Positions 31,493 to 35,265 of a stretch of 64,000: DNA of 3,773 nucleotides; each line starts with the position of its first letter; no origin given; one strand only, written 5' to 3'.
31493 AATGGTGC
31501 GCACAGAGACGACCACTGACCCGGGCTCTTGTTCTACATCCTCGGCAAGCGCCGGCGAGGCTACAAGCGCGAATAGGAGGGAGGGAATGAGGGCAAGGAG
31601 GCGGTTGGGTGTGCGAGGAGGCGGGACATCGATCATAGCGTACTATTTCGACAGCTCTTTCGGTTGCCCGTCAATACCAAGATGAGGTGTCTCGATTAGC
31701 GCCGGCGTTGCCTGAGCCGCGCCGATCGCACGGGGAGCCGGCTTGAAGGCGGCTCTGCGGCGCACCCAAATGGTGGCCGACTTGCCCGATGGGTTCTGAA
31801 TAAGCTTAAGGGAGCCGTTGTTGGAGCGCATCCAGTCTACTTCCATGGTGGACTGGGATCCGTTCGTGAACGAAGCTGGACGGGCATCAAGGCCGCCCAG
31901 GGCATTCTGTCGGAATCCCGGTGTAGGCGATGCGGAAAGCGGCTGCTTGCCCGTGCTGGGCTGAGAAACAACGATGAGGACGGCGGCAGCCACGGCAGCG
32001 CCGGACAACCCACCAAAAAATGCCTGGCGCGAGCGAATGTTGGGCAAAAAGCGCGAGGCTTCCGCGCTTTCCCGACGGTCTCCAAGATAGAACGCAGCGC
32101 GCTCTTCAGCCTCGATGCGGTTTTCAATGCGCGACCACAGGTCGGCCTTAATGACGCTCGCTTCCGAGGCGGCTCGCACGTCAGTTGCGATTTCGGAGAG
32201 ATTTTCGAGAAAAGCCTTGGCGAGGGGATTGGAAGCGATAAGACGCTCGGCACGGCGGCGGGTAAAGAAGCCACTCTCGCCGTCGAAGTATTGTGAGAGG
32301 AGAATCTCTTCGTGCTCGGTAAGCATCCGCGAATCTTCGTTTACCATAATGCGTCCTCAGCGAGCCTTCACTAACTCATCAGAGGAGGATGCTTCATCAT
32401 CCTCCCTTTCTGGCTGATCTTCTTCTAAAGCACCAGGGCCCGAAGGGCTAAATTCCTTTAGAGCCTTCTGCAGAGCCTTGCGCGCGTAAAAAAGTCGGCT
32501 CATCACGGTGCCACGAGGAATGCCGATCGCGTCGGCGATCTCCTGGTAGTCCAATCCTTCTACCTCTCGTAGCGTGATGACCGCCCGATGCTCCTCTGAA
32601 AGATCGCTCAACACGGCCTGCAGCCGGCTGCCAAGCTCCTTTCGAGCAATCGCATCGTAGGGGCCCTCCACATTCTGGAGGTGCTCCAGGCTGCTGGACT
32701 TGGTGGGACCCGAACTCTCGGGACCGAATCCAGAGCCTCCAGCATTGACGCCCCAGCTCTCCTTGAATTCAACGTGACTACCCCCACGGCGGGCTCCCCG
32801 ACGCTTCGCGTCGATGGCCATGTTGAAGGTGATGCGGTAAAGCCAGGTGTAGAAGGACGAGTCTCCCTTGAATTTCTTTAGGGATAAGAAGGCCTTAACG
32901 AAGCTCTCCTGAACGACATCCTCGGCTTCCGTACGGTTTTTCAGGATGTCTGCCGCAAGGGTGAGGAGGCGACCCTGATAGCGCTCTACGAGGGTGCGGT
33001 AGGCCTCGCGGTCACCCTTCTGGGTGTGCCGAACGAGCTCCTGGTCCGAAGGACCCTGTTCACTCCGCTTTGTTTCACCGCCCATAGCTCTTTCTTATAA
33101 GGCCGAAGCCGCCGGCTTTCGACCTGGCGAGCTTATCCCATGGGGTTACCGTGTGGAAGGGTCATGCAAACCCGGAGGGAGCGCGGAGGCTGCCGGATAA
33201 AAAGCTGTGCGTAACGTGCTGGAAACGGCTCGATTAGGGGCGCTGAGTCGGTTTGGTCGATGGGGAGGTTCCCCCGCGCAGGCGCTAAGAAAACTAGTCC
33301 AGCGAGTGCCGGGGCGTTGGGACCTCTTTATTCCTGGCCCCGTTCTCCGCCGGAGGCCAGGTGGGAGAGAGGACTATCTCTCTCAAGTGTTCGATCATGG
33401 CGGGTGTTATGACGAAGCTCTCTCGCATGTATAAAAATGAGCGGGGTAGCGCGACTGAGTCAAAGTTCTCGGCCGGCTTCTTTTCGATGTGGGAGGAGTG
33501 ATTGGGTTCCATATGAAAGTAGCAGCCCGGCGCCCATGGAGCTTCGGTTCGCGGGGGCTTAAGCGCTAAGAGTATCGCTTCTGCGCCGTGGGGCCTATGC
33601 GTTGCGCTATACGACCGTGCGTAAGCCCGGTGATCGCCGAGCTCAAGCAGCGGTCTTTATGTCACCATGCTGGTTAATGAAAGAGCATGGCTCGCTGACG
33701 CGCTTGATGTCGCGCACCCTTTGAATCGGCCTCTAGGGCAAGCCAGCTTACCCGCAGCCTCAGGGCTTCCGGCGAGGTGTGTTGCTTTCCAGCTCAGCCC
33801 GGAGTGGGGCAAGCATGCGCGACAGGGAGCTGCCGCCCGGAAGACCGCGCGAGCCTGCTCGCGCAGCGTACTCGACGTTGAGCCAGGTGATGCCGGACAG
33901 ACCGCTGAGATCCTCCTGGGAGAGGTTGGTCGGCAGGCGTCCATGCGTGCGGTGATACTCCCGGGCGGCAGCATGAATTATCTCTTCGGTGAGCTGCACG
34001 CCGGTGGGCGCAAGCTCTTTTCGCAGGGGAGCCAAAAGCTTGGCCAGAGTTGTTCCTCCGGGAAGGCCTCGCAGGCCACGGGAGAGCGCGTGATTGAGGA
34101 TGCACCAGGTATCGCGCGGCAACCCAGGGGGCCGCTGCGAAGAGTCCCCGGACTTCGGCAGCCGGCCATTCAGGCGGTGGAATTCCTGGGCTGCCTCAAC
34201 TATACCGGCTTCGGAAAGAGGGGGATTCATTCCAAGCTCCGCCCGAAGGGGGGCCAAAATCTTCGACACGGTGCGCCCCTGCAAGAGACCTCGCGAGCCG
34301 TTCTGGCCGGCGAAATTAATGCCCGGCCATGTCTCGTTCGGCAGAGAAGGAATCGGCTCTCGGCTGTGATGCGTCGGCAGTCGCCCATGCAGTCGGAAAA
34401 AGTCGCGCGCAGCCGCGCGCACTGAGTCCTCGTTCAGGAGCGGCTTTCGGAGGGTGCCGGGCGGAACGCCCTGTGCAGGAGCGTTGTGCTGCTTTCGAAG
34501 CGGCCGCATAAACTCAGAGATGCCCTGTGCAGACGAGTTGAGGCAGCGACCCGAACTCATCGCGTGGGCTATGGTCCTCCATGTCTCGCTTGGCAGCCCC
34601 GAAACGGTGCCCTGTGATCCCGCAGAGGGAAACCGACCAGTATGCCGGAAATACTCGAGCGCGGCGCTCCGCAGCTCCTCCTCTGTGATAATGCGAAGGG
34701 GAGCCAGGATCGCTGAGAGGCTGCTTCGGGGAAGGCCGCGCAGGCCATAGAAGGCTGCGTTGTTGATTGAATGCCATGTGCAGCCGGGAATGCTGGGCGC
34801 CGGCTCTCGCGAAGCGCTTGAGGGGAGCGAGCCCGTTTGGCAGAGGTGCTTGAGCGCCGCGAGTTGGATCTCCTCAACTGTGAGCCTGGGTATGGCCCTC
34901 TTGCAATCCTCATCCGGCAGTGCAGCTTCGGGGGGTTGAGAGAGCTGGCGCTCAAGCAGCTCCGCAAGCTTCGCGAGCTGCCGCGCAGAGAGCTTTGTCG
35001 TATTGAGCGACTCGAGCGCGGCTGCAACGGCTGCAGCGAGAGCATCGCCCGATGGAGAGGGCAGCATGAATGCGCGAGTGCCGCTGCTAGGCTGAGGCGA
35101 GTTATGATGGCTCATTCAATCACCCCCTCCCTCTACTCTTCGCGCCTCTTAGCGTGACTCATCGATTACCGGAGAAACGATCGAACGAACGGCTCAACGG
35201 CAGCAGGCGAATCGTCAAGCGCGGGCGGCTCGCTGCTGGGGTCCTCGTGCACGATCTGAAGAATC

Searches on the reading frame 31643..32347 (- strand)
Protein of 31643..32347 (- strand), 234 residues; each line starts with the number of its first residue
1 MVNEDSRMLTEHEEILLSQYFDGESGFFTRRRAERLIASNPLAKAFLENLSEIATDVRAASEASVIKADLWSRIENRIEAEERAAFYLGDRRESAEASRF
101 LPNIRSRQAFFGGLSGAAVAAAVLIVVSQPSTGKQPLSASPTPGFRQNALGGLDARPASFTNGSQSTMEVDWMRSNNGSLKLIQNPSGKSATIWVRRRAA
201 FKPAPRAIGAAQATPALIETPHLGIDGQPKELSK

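Call 4: search_protein_families(library=pfam, proteins=[window:31643-32347:-], max_evalue=0.01)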
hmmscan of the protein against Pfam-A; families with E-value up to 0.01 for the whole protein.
window:31643-32347:- (234 aa): 0 families

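Call 9: search_protein_families(library=ncbifam, proteins=[window:31643-32347:-], max_evalue=0.01)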
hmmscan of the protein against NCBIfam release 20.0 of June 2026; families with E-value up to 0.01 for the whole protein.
window:31643-32347:- (234 aa): 1 family
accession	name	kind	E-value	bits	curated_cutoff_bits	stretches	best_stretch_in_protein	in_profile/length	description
NF052375.1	antisigma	equivalog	2.9e-08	34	100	1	30-205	15-180/217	anti-sigma factor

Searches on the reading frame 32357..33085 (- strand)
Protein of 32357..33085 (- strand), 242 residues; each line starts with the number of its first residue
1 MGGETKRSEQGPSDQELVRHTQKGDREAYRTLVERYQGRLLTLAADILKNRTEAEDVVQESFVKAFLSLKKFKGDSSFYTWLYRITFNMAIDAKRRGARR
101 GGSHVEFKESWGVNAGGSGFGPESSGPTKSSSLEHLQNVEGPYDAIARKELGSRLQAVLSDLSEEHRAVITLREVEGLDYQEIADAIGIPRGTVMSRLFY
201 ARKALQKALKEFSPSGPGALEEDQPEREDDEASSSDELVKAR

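Call 4: search_protein_families(library=pfam, proteins=[window:32357-33085:-], max_evalue=0.01)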
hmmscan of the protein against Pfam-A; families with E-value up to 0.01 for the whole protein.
window:32357-33085:- (242 aa): 6 families
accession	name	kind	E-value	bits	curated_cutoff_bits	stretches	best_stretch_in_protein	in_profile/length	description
PF04542.20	Sigma70_r2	-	9.9e-17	60.9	24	1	32-99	1-70/71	Sigma-70 region 2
PF08281.18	Sigma70_r4_2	-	3.3e-14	52.7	25.7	1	154-205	3-54/54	Sigma-70, region 4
PF07638.17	Sigma70_ECF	-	3.2e-13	50.4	21.1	1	16-210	6-184/185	ECF sigma factor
PF04545.22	Sigma70_r4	-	1.4e-12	47.4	24.1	1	158-207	1-50/50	Sigma-70, region 4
PF13384.12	HTH_23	-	0.0025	18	24.6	1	163-195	3-35/50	Homeodomain-like domain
PF20432.4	Xre-like-HTH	-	0.0039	17.9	25.8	1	167-200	13-43/63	Antitoxin Xre-like helix-turn-helix domain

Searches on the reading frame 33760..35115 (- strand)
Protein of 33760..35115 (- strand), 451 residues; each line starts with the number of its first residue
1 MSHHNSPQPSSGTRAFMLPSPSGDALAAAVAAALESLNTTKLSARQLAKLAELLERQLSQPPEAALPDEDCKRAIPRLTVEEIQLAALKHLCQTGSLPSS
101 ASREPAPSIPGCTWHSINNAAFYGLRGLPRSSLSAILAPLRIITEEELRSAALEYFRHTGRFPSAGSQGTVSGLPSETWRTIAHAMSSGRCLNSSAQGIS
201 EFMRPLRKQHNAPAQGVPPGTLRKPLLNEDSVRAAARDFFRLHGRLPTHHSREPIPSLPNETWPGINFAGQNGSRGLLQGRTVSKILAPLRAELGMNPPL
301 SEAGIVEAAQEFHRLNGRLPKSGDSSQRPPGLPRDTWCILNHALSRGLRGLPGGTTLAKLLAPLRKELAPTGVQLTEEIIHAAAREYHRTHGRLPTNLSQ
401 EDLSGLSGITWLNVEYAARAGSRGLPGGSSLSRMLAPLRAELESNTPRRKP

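Call 4: search_protein_families(library=pfam, proteins=[window:33760-35115:-], max_evalue=0.01)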
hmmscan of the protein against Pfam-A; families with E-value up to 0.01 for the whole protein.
window:33760-35115:- (451 aa): 4 families
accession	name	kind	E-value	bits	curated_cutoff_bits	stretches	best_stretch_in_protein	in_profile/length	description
PF14430.11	Imm1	-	6.7e-06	27.3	22.4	0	369-398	93-121/125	Immunity protein Imm1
PF10041.14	DUF2277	-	0.00066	20.4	25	0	143-159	15-31/78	Uncharacterized conserved protein (DUF2277)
PF16191.10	E1_4HB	-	0.0024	18.2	25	0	385-404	41-60/70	Ubiquitin-activating enzyme E1 four-helix bundle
PF00288.32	GHMP_kinases_N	-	0.0074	16.9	22.3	0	25-57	37-69/87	GHMP kinases N terminal domain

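Call 9: search_protein_families(library=ncbifam, proteins=[window:33760-35115:-], max_evalue=0.01)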
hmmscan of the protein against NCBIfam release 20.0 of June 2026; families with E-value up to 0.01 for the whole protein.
window:33760-35115:- (451 aa): 0 families

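Call 74: search_protein_families(library=padloc, proteins=[window:33760-35115:-], max_evalue=0.001)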
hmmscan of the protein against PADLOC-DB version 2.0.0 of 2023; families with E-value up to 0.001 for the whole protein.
window:33760-35115:- (451 aa): 0 families
